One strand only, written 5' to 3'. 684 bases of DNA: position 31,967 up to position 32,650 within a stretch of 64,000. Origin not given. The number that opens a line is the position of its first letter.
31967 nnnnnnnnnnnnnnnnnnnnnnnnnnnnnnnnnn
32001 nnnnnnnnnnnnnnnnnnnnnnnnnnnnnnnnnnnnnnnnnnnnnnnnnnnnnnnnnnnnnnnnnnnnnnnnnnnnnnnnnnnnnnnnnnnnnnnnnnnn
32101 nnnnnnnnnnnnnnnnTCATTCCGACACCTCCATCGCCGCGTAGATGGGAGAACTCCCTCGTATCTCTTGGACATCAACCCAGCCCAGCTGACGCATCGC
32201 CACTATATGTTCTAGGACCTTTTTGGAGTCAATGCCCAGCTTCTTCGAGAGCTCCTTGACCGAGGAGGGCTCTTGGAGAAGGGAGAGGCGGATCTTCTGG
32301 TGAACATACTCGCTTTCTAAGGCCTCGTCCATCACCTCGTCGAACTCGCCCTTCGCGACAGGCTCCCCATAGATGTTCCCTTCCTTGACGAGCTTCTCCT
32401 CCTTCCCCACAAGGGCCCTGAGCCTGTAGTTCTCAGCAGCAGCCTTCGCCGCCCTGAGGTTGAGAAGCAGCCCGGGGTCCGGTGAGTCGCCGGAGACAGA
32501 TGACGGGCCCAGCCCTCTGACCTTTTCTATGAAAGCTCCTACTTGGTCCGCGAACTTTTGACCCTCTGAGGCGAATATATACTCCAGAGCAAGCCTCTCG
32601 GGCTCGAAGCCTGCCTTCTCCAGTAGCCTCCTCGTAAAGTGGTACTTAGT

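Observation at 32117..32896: MvhD fused to a winged-helix/HTH-like C-terminal domain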

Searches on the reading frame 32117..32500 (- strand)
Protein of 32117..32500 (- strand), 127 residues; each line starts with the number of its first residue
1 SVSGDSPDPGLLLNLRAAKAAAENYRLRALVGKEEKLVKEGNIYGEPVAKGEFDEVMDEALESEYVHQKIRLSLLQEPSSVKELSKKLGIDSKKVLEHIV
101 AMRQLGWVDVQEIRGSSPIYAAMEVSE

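Call 5: search_protein_families(library=ncbifam, proteins=[window:32117-32500:-], max_evalue=1)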
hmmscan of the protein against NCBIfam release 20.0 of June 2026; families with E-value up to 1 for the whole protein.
window:32117-32500:- (127 aa): 5 families
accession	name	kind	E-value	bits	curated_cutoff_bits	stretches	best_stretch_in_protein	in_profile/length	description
NF053602.1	Phr_regulator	exception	0.00035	20.2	320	1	67-109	14-56/191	heat shock transcription regulator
NF040851.1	tran_reg_TrmB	equivalog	0.00041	19.6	600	1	74-123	28-75/338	HTH-type sugar-sensing transcriptional regulator TrmB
NF033788.1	HTH_metalloreg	subfamily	0.0073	16.1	55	1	72-111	18-58/77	metalloregulator ArsR/SmtB family transcription factor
NF047906.1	CdPbTransRegCmtR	equivalog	0.016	15.1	150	1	68-111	24-67/104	Cd(II)/Pb(II)-sensing metalloregulatory transcriptional regulator CmtR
TIGR01884.1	cas_HTH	subfamily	0.065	12.6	60.2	1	75-115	151-193/202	CRISPR-associated CARF protein Csa3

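Call 11: find_homologous_proteins(query=window:32117-32491:-, max_evalue=0.01)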
Query window:32117-32491:- (124 aa): 6 proteins with E <= 0.01 among 18 candidates.
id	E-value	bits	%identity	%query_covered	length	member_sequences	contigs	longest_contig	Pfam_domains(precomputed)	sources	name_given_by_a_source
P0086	5.4e-43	164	65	100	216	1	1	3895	PF21476.5,PF02662.22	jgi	-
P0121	1.1e-41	160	79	78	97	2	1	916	PF21476.5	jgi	jgi:predicted Rossmann fold nucleotide-binding protein DprA/Smf involved in DNA uptake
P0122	6.7e-37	145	63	88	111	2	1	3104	PF21476.5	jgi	jgi:predicted transcriptional regulator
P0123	9.6e-29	118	53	94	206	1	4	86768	PF02662.22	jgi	jgi:hypothetical protein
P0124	1.8e-28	117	53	94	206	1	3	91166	PF02662.22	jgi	jgi:hypothetical protein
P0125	1.9e-20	92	65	55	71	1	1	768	-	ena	-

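Call 32: predict_structure(alignment_id=A3)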
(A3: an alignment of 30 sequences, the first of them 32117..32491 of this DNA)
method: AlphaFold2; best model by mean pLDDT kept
length: 124 residues; sequences in the alignment: 30
mean_pLDDT: 80.8   pTM: 0.71
mean pLDDT of the five models: 80.8, 79.3, 78.7, 78.7, 78.2
residues with pLDDT >= 90: 57; 70-90: 35; 50-70: 27; < 50: 5
segments of 3 or more residues with pLDDT < 50: none
pLDDT, mean of each block of 10 residues (from residue 1): 74 75 58 54 66 80 93 96 96 96 95 95 57
secondary structure, 60 per line:
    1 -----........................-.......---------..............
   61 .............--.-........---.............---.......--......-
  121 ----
elements in order: H6-29 H31-37 H47-73 H78-85 H89-101 E105-111 E114-119

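Call 34: fold_search(model_id=the predicted structure, library=pdb)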
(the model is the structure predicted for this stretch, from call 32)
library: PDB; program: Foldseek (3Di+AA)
matches with E <= 10: 1667; with E <= 0.001: 0
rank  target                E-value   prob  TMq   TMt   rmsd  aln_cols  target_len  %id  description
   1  4omz_A                2.3e-03  1.00  0.44  0.54   6.5        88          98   18  Crystal Structure of NolR from Sinorhizobium fredii (released 2014-04-16)
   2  6cdb_A                2.6e-03  1.00  0.47  0.60   6.6        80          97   20  Crystal Structure of V66L CzrA in the Zn(II)bound state (released 2018-07-11)
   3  3cuo_D                2.6e-03  1.00  0.43  0.56   6.6        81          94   18  Crystal structure of the predicted DNA-binding transcriptional regulator from E. coli (released 2008-06-17)
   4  4omz_B                2.7e-03  1.00  0.46  0.57   6.4        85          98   20  Crystal Structure of NolR from Sinorhizobium fredii (released 2014-04-16)
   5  4omz_C                3.3e-03  1.00  0.44  0.53   6.5        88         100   18  Crystal Structure of NolR from Sinorhizobium fredii (released 2014-04-16)
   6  4k2e_B                3.5e-03  1.00  0.45  0.59   6.8        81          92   22  HlyU from Vibrio cholerae N16961 (released 2014-04-30)
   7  4omy_A                3.9e-03  1.00  0.46  0.58   6.3        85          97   20  Crystal Structure of SeMet NolR from Sinorhizobium fredii in complex with oligo AT DNA (released 2014-04-16)
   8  3cuo_C                3.9e-03  1.00  0.43  0.55   7.8        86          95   19  Crystal structure of the predicted DNA-binding transcriptional regulator from E. coli (released 2008-06-17)
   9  4k2e_A                4.1e-03  1.00  0.46  0.58   6.4        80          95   21  HlyU from Vibrio cholerae N16961 (released 2014-04-30)
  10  6cda                  4.7e-03  1.00  0.46  0.60   6.9        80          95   19  Crystal structure of L34A CzrA in the Zn(II)bound state (released 2018-07-11)
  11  1r1u_C                5.6e-03  1.00  0.47  0.59   6.8        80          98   19  Crystal structure of the metal-sensing transcriptional repressor CzrA from Staphylococcus aureus in the apo-form (released 2004-05-18)
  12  3cuo_A                5.6e-03  1.00  0.42  0.52   7.6        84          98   20  Crystal structure of the predicted DNA-binding transcriptional regulator from E. coli (released 2008-06-17)
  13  6cdb_B                6.0e-03  1.00  0.47  0.61   6.7        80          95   20  Crystal Structure of V66L CzrA in the Zn(II)bound state (released 2018-07-11)
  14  4ooi_C                6.0e-03  1.00  0.44  0.57   6.9        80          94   20  Reduced HlyU from Vibrio cholerae N16961 (released 2014-12-31)
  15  3jth_A                7.1e-03  1.00  0.47  0.59   6.9        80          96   19  Crystal structure of a transcriptional regulator HlyU from Vibrio vulnificus CMCP6 (released 2010-03-16)
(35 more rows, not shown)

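Call 35: search_protein_representatives(alignment_id=A3)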
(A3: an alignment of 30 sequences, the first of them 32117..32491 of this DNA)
Query: 30 sequences, 123 profile positions. Proteins with E-value up to 0.001 (for the whole library): 343; up to 1e-10: 187; up to 1e-30: 17. The best 150 are listed.
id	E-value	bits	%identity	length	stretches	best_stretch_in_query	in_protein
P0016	1.0e-53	196.6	-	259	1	1-122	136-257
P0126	1.1e-48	180.4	-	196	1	2-122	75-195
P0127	6.8e-40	152.0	-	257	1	4-123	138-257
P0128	9.6e-39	148.3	-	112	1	12-123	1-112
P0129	6.9e-38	145.5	-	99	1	26-122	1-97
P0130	1.2e-37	144.7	-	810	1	3-120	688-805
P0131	1.2e-35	138.3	-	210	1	9-120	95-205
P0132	8.8e-34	132.3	-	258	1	3-122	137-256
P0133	1.0e-33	132.1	-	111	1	15-122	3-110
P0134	4.6e-33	129.9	-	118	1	11-121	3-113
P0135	1.6e-32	128.2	-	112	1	29-119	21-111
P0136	3.7e-32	127.0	-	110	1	13-118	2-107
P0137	7.6e-32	126.0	-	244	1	10-118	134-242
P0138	1.3e-31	125.3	-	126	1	6-120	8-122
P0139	2.0e-31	124.7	-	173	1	2-119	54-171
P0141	4.6e-31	123.5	-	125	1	10-122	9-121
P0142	3.0e-30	120.8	-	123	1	8-119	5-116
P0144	5.0e-30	120.1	-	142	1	9-119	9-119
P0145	7.5e-30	119.6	-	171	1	7-120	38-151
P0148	2.1e-29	118.1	-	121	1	10-122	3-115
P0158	1.1e-26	109.3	-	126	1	6-118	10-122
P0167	1.1e-24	102.9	-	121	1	11-120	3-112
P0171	2.9e-24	101.5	-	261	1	4-121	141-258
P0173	1.3e-23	99.4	-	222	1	6-120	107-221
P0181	2.2e-22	95.4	-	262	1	7-119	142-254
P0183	3.0e-22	95.0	-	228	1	6-118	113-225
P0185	3.7e-22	94.7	-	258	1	6-119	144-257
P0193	6.1e-21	90.8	-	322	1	2-119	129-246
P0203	5.7e-20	87.7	-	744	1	9-120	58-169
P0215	3.4e-18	81.9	-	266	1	5-121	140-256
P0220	1.1e-17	80.2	-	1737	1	8-118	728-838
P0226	3.9e-17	78.5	-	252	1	16-106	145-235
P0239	1.7e-15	73.2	-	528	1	5-119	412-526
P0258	6.3e-14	68.1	-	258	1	8-119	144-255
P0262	9.4e-14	67.6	-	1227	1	6-119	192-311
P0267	1.9e-13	66.6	-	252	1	11-118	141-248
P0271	2.7e-13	66.1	-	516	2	6-108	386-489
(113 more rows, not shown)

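Call 39: list_cluster_members(proteins=[P0185, P0183, P0215, P0258, P0173, P0181, P0171, P0226, P0267, P0130])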
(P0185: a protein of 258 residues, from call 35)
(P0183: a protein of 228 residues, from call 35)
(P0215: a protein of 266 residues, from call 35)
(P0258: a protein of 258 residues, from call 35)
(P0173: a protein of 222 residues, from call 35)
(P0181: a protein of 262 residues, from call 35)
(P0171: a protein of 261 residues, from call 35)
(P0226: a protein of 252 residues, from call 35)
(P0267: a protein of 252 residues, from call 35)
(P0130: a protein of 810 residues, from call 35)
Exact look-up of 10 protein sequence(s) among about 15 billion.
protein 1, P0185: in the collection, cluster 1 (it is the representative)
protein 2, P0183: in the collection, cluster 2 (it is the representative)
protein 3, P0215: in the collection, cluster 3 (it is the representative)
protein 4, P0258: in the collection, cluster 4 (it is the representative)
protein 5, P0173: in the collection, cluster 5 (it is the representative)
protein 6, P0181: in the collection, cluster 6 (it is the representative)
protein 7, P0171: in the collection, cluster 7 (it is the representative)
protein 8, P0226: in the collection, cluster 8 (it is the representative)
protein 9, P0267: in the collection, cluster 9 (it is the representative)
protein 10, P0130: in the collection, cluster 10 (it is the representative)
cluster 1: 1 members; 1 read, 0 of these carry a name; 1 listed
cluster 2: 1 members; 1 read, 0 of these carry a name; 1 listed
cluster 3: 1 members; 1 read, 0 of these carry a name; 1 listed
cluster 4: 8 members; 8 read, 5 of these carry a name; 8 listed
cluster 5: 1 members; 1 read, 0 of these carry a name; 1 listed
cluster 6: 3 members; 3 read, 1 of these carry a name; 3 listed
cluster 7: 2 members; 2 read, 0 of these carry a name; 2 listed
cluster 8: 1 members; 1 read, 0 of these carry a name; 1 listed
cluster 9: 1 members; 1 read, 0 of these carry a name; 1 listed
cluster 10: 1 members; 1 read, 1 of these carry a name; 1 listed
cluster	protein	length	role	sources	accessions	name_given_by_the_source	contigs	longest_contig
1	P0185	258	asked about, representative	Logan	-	-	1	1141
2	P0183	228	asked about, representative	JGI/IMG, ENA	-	-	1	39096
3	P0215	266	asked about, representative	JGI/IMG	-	-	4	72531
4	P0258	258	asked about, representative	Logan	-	-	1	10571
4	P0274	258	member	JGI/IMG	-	F420-non-reducing hydrogenase iron-sulfur subunit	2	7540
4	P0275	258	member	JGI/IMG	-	F420-non-reducing hydrogenase iron-sulfur subunit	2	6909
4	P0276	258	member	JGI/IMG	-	F420-non-reducing hydrogenase iron-sulfur subunit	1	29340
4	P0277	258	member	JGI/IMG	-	F420-non-reducing hydrogenase iron-sulfur subunit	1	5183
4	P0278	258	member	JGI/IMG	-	F420-non-reducing hydrogenase iron-sulfur subunit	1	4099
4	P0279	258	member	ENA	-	-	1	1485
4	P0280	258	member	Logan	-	-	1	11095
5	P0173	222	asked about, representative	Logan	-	-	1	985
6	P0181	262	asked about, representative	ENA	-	-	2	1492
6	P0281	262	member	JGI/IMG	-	F420-non-reducing hydrogenase iron-sulfur subunit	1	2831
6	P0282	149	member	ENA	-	-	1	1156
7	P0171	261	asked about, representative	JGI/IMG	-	-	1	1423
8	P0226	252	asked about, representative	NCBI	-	-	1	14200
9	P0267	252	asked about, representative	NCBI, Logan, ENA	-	-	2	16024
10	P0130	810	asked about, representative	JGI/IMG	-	heterodisulfide reductase subunit A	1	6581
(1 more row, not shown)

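Call 41: find_homologous_proteins(query=A4, max_evalue=1e-10)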
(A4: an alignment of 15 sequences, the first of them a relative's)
Query A4 (15 sequences) (258 aa, profile of the alignment): 5737 proteins with E <= 1e-10 among 8000 candidates; the best 120 are listed.
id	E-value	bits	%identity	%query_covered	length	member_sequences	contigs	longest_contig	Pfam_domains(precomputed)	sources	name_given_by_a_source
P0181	2.9e-109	382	51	98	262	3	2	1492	PF02662.22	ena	-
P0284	3.4e-107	375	53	100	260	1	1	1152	PF02662.22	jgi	jgi:F420-non-reducing hydrogenase iron-sulfur subunit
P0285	3.8e-107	375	49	98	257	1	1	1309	PF02662.22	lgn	-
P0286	8.5e-107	374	48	98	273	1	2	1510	PF02662.22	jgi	-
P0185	1.4e-106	373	100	100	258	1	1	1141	PF13412.13,PF01022.27,PF02662.22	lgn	-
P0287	1.9e-106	373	49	98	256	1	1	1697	PF01022.27,PF02662.22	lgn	-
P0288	2.0e-106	373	50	98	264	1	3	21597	PF02662.22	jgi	jgi:F420-non-reducing hydrogenase iron-sulfur subunit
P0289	3.6e-106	372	51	98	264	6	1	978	PF02662.22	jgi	-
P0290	9.0e-106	371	52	100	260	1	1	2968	PF02662.22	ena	-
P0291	9.7e-106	371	53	97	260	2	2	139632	PF12840.14,PF13412.13,PF21476.5,PF02662.22,PF13404.13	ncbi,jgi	-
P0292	1.6e-105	370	48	98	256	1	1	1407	PF01022.27,PF02662.22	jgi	jgi:F420-non-reducing hydrogenase iron-sulfur subunit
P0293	1.7e-105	370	49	97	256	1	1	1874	PF01022.27,PF02662.22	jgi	jgi:coenzyme F420-reducing hydrogenase delta subunit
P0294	1.8e-105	370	50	98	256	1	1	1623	PF01022.27,PF02662.22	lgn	-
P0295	2.0e-105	370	48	98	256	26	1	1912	PF02662.22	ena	-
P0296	2.0e-105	370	48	98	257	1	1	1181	PF01022.27,PF02662.22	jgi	jgi:F420-non-reducing hydrogenase iron-sulfur subunit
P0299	4.0e-105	369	51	99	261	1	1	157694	PF02662.22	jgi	-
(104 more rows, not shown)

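Call 47: find_encoding_contigs(protein=P0215, flank=10000, max_places=2)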
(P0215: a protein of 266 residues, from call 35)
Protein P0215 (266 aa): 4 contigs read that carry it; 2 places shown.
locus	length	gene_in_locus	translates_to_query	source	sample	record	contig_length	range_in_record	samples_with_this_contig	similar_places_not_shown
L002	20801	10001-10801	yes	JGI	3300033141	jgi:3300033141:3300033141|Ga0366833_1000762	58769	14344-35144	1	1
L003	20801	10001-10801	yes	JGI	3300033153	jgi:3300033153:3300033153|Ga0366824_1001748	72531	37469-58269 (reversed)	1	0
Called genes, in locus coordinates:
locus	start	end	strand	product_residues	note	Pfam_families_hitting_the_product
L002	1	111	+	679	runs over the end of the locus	PF12838:Fer4_7, PF13187:Fer4_9 (weak), PF13237:Fer4_10 (weak), PF14697:Fer4_21 (weak), PF02906:Fe_hyd_lg_C, PF04060:FeS, PF00512:HisKA, PF02518:HATPase_c, +5 more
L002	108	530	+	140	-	PF00072:Response_reg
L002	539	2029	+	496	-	PF00072:Response_reg, PF00512:HisKA, PF02518:HATPase_c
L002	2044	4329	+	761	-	PF00175:NAD_binding_1 (weak), PF12831:FAD_oxidored (faint), PF10418:DHODB_Fe-S_bind, PF14691:Fer4_20, PF01262:AlaDh_PNT_C (faint), PF07992:Pyr_redox_2, PF13450:NAD_binding_8, PF00070:Pyr_redox, +2 more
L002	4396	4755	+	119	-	PF07085:DRTGG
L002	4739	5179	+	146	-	PF13581:HATPase_c_2 (weak), PF02518:HATPase_c (weak)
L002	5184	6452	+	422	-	PF00037:Fer4, PF12837:Fer4_6 (weak), PF13237:Fer4_10, PF14697:Fer4_21, PF12838:Fer4_7, PF13187:Fer4_9, PF02906:Fe_hyd_lg_C, PF04060:FeS, +5 more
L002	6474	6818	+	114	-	PF07085:DRTGG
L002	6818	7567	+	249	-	PF02811:PHP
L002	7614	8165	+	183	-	PF02518:HATPase_c, PF13589:HATPase_c_3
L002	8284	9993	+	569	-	PF00890:FAD_binding_2 (weak), PF01266:DAO (weak), PF07992:Pyr_redox_2, PF12831:FAD_oxidored (weak), PF13450:NAD_binding_8 (weak), PF00037:Fer4 (weak), PF13237:Fer4_10 (weak), PF14697:Fer4_21 (weak), +5 more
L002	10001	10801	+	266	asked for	PF02662:FlpD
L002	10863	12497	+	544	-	PF00890:FAD_binding_2 (faint), PF01266:DAO (faint), PF01946:Thi4 (faint), PF12831:FAD_oxidored (faint), PF13738:Pyr_redox_3 (faint), PF14691:Fer4_20, PF07992:Pyr_redox_2, PF13450:NAD_binding_8 (weak), +1 more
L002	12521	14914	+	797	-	PF00070:Pyr_redox (faint), PF01266:DAO (faint), PF13738:Pyr_redox_3 (weak), PF07992:Pyr_redox_2, PF12831:FAD_oxidored (faint), PF13450:NAD_binding_8 (weak)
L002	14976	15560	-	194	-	-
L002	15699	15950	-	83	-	PF01016:Ribosomal_L27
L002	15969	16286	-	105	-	PF00829:Ribosomal_L21p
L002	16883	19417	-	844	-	PF12704:MacB_PCD, PF02687:FtsX, PF12704:MacB_PCD, PF02687:FtsX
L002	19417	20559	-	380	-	PF25919:BSH_CusB (faint), PF25917:BSH_RND, PF25973:BSH_CzcB (weak), PF25984:BSH_YknX (weak), PF25990:Beta-barrel_YknX (weak), PF25967:RND-MFP_C (weak), PF25975:CzcB_C (weak), PF25989:YknX_C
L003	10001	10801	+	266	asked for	PF02662:FlpD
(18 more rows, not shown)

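Call 48: find_encoding_contigs(protein=P0183, flank=10000, max_places=2)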
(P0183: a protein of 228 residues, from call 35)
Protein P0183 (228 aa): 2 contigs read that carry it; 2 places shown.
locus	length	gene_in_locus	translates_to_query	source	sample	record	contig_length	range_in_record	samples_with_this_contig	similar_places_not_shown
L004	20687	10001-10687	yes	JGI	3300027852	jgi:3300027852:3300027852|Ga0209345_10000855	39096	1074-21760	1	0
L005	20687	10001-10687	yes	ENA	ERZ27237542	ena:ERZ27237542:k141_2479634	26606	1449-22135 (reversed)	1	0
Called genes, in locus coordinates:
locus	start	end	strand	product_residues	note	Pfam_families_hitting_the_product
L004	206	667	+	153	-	PF00329:Complex1_30kDa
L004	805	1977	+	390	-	PF00374:NiFeSe_Hases (weak), PF00346:Complex1_49kDa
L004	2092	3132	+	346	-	PF13183:Fer4_8 (weak), PF13187:Fer4_9 (faint), PF02754:CCG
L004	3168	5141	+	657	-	PF01266:DAO (faint), PF07992:Pyr_redox_2 (faint), PF12831:FAD_oxidored (weak), PF12838:Fer4_7, PF13187:Fer4_9, PF14697:Fer4_21 (weak), PF12837:Fer4_6 (weak), PF00037:Fer4 (weak), +4 more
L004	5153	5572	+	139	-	PF02662:FlpD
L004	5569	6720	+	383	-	PF13183:Fer4_8, PF13237:Fer4_10, PF12838:Fer4_7 (weak), PF13187:Fer4_9, PF13534:Fer4_17, PF02754:CCG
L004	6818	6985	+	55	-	PF00070:Pyr_redox (weak), PF00890:FAD_binding_2, PF01134:GIDA (weak), PF01266:DAO, PF03486:HI0933_like (weak), PF07992:Pyr_redox_2 (weak), PF12831:FAD_oxidored, PF13450:NAD_binding_8 (weak)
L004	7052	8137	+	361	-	PF13187:Fer4_9 (faint), PF00037:Fer4 (weak), PF12837:Fer4_6 (faint), PF12838:Fer4_7 (weak), PF07992:Pyr_redox_2 (weak)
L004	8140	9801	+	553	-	PF00890:FAD_binding_2 (weak), PF07992:Pyr_redox_2, PF12831:FAD_oxidored (weak), PF13450:NAD_binding_8, PF00037:Fer4, PF12837:Fer4_6 (weak), PF13237:Fer4_10 (weak), PF14697:Fer4_21, +4 more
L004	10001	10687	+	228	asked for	PF02662:FlpD, PF01022:HTH_5 (faint)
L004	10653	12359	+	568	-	PF01262:AlaDh_PNT_C (faint), PF07992:Pyr_redox_2, PF00070:Pyr_redox (weak), PF14691:Fer4_20, PF01266:DAO (weak), PF07992:Pyr_redox_2, PF13450:NAD_binding_8, PF13738:Pyr_redox_3, +6 more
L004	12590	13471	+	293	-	-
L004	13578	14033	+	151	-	PF01257:2Fe-2S_thioredx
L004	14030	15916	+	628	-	PF01512:Complex1_51K, PF10531:SLBB (weak), PF10589:NADH_4Fe-4S, PF00037:Fer4 (weak), PF12838:Fer4_7, PF13187:Fer4_9, PF13237:Fer4_10, PF14697:Fer4_21, +3 more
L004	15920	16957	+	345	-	PF13510:Fer2_4, PF12837:Fer4_6 (faint), PF00037:Fer4 (faint), PF10588:NADH-G_4Fe-4S_3, PF22117:Fer4_Nqo3 (weak), PF12838:Fer4_7 (weak), PF04879:Molybdop_Fe4S4, PF00384:Molybdopterin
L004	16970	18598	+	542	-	PF00384:Molybdopterin, PF01568:Molydop_binding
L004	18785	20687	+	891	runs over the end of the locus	PF13510:Fer2_4, PF10588:NADH-G_4Fe-4S_3, PF22117:Fer4_Nqo3, PF12838:Fer4_7, PF14697:Fer4_21, PF04879:Molybdop_Fe4S4, PF00384:Molybdopterin, PF01568:Molydop_binding, +2 more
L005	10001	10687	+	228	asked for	PF02662:FlpD, PF01022:HTH_5 (faint)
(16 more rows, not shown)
